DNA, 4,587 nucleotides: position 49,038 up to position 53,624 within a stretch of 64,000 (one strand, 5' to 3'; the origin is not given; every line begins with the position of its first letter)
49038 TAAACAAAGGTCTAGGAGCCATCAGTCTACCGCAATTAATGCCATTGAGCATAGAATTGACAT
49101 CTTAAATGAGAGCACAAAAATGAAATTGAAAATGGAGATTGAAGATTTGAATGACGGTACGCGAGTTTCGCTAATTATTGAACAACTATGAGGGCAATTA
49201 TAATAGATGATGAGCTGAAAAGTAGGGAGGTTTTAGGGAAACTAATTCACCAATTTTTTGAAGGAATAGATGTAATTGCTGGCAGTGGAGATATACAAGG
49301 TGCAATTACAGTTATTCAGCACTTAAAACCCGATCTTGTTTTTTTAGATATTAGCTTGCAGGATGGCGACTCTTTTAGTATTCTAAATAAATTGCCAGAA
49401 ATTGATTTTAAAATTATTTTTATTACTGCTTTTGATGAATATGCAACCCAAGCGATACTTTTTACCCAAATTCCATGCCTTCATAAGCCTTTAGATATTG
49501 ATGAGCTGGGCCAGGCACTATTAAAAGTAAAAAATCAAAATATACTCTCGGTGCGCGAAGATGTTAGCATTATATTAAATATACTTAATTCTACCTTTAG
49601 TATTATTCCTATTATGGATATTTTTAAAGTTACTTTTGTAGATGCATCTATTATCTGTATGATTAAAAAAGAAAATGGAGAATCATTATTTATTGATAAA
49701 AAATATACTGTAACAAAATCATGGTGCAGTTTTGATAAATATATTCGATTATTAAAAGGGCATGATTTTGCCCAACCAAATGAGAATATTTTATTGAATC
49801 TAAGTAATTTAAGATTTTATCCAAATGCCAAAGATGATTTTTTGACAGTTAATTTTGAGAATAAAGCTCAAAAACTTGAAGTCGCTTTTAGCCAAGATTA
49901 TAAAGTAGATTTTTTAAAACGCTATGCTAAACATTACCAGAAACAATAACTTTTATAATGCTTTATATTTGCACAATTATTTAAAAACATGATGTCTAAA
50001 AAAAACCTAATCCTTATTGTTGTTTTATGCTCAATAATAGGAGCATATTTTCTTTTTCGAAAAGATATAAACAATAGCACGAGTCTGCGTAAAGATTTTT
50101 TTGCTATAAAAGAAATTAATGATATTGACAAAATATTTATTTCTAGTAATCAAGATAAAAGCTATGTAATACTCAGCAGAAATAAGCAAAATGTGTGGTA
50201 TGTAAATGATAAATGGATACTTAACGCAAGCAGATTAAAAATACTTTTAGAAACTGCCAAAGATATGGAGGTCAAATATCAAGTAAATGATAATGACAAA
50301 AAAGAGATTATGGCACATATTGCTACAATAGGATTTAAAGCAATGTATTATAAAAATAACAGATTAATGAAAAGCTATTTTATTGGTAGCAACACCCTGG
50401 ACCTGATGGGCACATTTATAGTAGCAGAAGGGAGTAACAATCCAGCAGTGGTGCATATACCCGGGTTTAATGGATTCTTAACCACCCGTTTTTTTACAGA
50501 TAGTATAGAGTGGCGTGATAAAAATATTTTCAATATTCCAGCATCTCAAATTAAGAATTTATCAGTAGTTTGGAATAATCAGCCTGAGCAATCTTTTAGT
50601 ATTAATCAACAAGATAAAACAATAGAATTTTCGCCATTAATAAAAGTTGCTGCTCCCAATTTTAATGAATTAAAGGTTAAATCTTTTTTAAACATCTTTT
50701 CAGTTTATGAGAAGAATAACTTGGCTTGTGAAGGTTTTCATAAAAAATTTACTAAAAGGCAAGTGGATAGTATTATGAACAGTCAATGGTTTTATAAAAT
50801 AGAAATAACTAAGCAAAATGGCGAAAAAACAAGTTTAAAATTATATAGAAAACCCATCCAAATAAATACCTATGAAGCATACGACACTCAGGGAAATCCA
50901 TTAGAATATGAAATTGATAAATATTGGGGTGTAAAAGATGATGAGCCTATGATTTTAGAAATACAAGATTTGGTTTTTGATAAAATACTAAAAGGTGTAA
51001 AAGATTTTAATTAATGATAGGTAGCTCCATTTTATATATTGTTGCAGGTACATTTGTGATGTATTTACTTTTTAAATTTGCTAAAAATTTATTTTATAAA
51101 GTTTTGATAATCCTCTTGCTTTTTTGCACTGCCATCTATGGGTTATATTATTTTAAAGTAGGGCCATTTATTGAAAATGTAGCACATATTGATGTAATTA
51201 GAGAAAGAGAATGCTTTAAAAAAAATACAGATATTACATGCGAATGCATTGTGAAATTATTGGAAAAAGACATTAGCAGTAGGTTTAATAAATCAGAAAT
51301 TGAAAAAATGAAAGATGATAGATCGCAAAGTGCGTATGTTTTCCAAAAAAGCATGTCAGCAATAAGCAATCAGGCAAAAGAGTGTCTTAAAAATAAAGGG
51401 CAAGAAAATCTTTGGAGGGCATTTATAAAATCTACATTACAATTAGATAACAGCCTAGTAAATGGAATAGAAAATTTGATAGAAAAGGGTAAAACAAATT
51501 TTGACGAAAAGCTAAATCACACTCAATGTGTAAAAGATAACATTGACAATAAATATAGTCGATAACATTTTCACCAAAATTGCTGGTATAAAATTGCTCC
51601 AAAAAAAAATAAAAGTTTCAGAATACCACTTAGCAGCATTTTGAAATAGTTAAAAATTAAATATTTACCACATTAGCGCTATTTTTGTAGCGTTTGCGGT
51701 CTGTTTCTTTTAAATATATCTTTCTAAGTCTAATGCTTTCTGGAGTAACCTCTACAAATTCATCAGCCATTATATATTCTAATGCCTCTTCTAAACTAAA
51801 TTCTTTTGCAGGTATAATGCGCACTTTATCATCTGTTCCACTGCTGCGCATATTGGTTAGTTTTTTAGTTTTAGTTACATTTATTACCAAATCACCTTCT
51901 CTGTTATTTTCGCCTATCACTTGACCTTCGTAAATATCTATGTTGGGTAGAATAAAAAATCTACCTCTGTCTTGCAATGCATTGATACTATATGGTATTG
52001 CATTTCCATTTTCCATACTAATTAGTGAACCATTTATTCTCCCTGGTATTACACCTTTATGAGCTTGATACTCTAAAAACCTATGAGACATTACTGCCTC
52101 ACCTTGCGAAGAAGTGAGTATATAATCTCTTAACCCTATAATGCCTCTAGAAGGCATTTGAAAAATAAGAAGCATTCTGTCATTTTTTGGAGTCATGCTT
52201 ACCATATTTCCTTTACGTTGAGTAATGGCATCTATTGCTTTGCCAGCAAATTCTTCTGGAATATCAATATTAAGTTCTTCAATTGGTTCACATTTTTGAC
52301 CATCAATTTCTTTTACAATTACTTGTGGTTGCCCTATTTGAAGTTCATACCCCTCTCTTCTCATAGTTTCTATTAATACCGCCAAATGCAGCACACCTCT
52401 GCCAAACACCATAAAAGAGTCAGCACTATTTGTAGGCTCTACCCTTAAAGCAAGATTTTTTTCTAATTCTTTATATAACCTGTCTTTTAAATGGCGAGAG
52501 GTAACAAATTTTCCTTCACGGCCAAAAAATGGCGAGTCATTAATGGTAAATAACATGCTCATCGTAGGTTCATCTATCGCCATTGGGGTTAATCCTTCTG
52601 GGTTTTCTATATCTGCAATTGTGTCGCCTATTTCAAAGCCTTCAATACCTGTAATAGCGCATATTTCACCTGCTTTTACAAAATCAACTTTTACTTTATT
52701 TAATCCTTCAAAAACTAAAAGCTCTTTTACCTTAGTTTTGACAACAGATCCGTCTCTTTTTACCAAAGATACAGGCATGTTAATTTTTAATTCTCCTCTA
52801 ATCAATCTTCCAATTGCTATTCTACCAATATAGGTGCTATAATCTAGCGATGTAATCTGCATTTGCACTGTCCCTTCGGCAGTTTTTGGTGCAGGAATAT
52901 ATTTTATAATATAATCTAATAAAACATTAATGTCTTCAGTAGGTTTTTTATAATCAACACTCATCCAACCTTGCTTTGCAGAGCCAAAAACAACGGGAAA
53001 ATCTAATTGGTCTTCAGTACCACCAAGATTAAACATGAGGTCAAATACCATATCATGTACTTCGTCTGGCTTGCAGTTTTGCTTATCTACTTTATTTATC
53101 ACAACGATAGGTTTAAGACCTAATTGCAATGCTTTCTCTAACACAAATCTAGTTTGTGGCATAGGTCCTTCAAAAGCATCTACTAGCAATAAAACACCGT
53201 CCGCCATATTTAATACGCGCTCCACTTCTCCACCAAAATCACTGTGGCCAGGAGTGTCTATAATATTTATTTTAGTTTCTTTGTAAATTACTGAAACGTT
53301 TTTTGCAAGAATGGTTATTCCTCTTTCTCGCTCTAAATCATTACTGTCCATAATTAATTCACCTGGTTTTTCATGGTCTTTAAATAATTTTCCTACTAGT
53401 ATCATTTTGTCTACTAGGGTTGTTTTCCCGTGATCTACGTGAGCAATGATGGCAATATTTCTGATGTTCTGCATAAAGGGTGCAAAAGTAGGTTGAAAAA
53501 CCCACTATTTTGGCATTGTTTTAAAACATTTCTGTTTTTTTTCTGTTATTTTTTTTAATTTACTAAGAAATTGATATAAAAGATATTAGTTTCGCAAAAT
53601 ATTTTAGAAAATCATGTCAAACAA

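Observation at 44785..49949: Four-gene LytS/LytTR cassette: pseudokinase - regulator - sensor kinase - pseudo-regulator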

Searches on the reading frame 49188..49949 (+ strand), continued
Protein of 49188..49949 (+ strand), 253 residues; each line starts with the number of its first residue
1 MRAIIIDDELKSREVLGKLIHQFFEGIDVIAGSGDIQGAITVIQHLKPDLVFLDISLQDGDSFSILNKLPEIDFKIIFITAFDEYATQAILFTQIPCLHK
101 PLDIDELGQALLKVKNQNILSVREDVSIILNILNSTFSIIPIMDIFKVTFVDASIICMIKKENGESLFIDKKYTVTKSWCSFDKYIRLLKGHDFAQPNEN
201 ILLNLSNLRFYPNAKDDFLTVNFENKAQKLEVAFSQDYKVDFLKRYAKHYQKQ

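Call 41: search_protein_families(library=pfam, proteins=[L089:3591-4178:+, L090:5474-6220:+, L093:5933-6682:+], max_evalue=0.1)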
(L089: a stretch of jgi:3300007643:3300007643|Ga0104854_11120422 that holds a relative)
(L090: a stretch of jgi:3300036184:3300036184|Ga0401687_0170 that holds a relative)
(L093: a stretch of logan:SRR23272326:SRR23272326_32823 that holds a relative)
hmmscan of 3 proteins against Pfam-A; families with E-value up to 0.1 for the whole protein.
L089:3591-4178:+ (195 aa): 1 family
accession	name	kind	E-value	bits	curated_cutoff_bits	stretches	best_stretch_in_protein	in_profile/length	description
PF06580.19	His_kinase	-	5.5e-12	46.2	25.2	1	11-89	3-81/81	Histidine kinase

L090:5474-6220:+ (248 aa): 2 families
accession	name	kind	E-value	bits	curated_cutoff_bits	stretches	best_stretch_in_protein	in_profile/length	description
PF00072.30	Response_reg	-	9.7e-14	51.9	30.2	1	4-112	2-111/111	Response regulator receiver domain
PF04397.21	LytTR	-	3e-07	31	22.6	1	148-239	3-95/98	LytTr DNA-binding domain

L093:5933-6682:+ (249 aa): 2 families
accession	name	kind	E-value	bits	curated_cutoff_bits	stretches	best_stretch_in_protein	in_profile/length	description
PF00072.30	Response_reg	-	1.1e-15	58.1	30.2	1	4-111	2-110/111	Response regulator receiver domain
PF04397.21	LytTR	-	0.0001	22.9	22.6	1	148-238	3-94/98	LytTr DNA-binding domain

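Call 68: predict_structure(alignment_id=A7)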
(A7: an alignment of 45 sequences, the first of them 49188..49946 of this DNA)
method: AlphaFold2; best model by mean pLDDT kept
length: 253 residues; sequences in the alignment: 45
mean_pLDDT: 94.1   pTM: 0.85
mean pLDDT of the five models: 94.1, 93.8, 93.5, 93.5, 92.6
residues with pLDDT >= 90: 222; 70-90: 31; 50-70: 0; < 50: 0
segments of 3 or more residues with pLDDT < 50: none
pLDDT, mean of each block of 10 residues (from residue 1): 97 97 97 97 98 93 93 96 83 94 96 96 94 91 92 96 96 95 95 95 95 93 85 95 94 87
secondary structure, 60 per line:
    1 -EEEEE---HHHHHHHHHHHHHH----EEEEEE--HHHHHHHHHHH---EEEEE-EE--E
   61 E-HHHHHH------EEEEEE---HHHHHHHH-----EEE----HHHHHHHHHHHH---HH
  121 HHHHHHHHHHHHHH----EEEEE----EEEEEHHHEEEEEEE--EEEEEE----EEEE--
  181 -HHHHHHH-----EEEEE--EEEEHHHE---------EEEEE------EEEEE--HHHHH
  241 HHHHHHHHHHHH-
elements in order: E2-6 H10-23 E28-33 H36-46 E50-54 H63-68 E75-80 H84-91 E97-99 H104-115 H119-134 E139-143 E148-152 E156-162 E165-170 E175-178 H182-188 E194-198 E201-204 E218-222 E229-233 H236-252

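Call 71: fold_search(model_id=the predicted structure, library=pdb)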
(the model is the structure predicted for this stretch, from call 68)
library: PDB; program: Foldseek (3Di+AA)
matches with E <= 10: 1583; with E <= 0.001: 422
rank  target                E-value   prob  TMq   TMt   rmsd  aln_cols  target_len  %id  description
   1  4cbv_F                1.2e-09  1.00  0.35  0.34  17.1       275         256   14  X-ray structure of full-length ComE from Streptococcus pneumoniae. (released 2014-02-12)
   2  4cbv_D                1.4e-09  1.00  0.35  0.35  17.2       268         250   14  X-ray structure of full-length ComE from Streptococcus pneumoniae. (released 2014-02-12)
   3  4cbv_C                7.2e-09  1.00  0.33  0.34  15.7       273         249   15  X-ray structure of full-length ComE from Streptococcus pneumoniae. (released 2014-02-12)
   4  4cbv_E                3.3e-08  1.00  0.36  0.37  15.4       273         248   14  X-ray structure of full-length ComE from Streptococcus pneumoniae. (released 2014-02-12)
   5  4cbv_A                4.0e-08  1.00  0.34  0.34  15.8       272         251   16  X-ray structure of full-length ComE from Streptococcus pneumoniae. (released 2014-02-12)
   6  7ssj_E                8.4e-07  1.00  0.41  0.74   2.9       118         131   24  Crystal structure of the DesK-DesR complex in the phosphatase state (released 2022-11-16)
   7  6oaq_B                9.5e-07  1.00  0.40  0.34  15.7       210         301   16  Crystal structure of a dual sensor histidine kinase in BeF3- bound state (released 2019-09-18)
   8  6swb_B                1.5e-06  1.00  0.39  0.72   3.0       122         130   30  The REC domain of AraT, a response regulator from Geobacillus stearothermophilus (released 2020-10-14)
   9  4ldz_A                1.5e-06  1.00  0.40  0.51  10.2       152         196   22  Crystal structure of the full-length response regulator DesR in the active state (released 2014-07-16)
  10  6c40_B                1.7e-06  1.00  0.40  0.81   2.6       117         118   26  CheY41PyTyrD54K from Thermotoga maritima (released 2018-10-17)
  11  4iga_A                1.7e-06  1.00  0.40  0.83   2.6       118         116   27  The crystal structure of an activated Thermotoga maritima CheY with N-terminal region of FliM (released 2013-04-24)
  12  7od9_B                1.8e-06  1.00  0.40  0.74   3.2       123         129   22  Crystal structure of activated CheY fused to the C-terminal domain of CheF (released 2022-04-27)
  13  6swb_A                1.8e-06  1.00  0.39  0.73   2.9       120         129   30  The REC domain of AraT, a response regulator from Geobacillus stearothermophilus (released 2020-10-14)
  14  4qyw                  2.1e-06  1.00  0.40  0.81   2.6       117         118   26  Structure of phosphono-CheY from T.maritima (released 2015-08-19)
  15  6ekg                  2.1e-06  1.00  0.39  0.78   2.9       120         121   22  Crystal structure of an archaeal CheY from Methanoccocus maripaludis (released 2018-01-31)
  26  3d6w_B                3.2e-06  1.00  0.35  0.73   3.3       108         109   14  LytTr DNA-binding domain of putative methyl-accepting/DNA response regulator from Bacillus cereus. (released 2008-07-15)
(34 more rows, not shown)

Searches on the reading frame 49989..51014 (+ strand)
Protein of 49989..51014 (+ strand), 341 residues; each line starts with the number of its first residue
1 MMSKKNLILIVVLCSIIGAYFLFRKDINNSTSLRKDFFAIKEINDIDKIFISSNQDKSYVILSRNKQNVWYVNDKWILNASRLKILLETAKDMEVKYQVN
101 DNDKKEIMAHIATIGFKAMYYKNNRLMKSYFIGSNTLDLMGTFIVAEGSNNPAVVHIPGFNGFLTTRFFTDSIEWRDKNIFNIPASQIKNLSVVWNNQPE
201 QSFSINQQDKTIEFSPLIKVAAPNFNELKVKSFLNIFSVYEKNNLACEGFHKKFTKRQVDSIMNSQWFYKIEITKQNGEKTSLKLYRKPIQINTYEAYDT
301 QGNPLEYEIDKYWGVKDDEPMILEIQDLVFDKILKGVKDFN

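Call 3: search_protein_families(library=pfam, proteins=[window:49989-51014:+], max_evalue=1)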
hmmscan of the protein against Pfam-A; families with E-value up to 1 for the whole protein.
window:49989-51014:+ (341 aa): 5 families
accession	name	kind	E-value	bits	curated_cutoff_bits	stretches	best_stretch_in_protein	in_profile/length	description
PF14238.11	DUF4340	-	0.00038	21.1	25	1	78-229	11-148/183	Domain of unknown function (DUF4340)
PF06782.17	UPF0236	-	0.007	15.6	24.3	1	82-142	33-92/400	Uncharacterised protein family (UPF0236)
PF20592.3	pAdhesive_10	-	0.014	16.1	27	1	64-136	89-155/167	Putative adhesin domain (group 10)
PF22418.2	EhRGS-RhoGEF_PH-like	-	0.023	15.1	27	1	3-73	56-127/141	EhRGS-RhoGEF PH domain-like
PF00811.25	Ependymin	-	0.39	11.3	32.3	0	259-297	7-47/128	Ependymin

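Call 4: search_protein_families(library=ncbifam, proteins=[window:49989-51014:+], max_evalue=1)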
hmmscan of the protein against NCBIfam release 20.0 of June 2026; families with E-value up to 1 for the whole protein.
window:49989-51014:+ (341 aa): 0 families

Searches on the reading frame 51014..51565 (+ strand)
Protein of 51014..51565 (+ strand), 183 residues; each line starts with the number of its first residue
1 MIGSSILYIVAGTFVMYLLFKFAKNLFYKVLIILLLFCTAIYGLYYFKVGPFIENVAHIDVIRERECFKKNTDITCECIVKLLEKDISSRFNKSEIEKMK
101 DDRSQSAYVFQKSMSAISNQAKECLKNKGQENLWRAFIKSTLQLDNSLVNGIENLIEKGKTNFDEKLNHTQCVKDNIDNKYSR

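Call 3: search_protein_families(library=pfam, proteins=[window:51014-51565:+], max_evalue=1)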
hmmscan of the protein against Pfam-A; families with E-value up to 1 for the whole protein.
window:51014-51565:+ (183 aa): 1 family
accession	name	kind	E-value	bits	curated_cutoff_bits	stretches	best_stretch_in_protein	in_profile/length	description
PF18131.8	KN17_SH3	-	0.093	13.2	27.9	1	74-103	6-37/53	KN17 SH3-like domain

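Call 4: search_protein_families(library=ncbifam, proteins=[window:51014-51565:+], max_evalue=1)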
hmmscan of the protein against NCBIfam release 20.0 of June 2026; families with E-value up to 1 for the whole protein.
window:51014-51565:+ (183 aa): 0 families

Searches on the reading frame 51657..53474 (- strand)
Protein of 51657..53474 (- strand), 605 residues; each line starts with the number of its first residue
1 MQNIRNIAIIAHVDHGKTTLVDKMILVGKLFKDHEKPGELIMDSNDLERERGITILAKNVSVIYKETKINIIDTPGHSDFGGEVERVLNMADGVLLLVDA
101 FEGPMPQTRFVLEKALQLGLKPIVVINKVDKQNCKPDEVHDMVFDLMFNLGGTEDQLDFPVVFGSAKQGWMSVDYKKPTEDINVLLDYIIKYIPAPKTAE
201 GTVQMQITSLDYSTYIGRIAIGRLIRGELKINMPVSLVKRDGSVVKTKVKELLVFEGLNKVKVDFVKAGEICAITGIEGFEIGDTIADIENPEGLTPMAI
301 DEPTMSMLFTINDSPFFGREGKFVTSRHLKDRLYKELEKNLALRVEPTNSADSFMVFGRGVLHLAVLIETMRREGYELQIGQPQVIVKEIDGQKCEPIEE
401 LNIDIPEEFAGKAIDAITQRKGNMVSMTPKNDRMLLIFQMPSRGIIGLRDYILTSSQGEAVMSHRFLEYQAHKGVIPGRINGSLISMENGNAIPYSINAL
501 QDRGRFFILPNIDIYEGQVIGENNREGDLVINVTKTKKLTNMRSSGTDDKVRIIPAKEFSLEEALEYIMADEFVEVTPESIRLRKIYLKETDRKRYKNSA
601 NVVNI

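Call 77: list_cluster_members(proteins=[window:51657-53474:-, window:42749-43672:-, P0002, P0006])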
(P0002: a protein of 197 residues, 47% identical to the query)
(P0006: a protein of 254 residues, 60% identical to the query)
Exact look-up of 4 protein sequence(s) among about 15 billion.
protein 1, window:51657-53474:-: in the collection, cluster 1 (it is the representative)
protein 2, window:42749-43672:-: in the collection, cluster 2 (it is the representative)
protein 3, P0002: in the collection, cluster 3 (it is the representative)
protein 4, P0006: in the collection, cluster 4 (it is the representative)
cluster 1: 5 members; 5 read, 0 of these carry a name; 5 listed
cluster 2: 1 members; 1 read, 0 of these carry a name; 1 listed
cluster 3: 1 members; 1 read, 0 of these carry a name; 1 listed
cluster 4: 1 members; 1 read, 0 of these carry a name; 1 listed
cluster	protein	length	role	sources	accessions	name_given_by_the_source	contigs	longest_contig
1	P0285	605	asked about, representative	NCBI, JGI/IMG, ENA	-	-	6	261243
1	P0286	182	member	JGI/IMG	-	-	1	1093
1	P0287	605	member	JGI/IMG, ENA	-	-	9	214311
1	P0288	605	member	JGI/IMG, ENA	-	-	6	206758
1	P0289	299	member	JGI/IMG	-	-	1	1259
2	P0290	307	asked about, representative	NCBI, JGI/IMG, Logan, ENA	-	-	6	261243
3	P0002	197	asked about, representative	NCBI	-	-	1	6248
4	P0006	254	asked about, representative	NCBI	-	-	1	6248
